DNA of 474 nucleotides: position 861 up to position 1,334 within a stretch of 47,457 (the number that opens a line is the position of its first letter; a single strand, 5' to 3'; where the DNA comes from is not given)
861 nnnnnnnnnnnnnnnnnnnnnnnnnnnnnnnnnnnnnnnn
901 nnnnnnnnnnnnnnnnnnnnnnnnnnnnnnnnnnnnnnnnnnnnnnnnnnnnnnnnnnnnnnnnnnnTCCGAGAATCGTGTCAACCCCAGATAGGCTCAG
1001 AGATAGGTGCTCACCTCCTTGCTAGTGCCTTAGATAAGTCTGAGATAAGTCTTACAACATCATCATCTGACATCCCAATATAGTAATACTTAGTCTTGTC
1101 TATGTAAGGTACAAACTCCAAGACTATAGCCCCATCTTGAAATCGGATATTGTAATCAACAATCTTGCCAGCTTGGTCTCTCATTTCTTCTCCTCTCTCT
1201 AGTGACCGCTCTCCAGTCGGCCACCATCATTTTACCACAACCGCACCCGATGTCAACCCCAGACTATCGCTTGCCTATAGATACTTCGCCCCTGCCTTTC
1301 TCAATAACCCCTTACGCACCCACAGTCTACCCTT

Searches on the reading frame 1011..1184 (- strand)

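Call 76: search_protein_families(library=pfam, proteins=[window:1011-1184:-], max_evalue=1)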
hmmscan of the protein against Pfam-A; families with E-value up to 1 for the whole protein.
window:1011-1184:- (57 aa): 1 family
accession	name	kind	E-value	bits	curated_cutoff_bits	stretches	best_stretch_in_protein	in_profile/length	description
PF20590.3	DUF6791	-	0.16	12.5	25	1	11-37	11-37/149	Domain of unknown function (DUF6791)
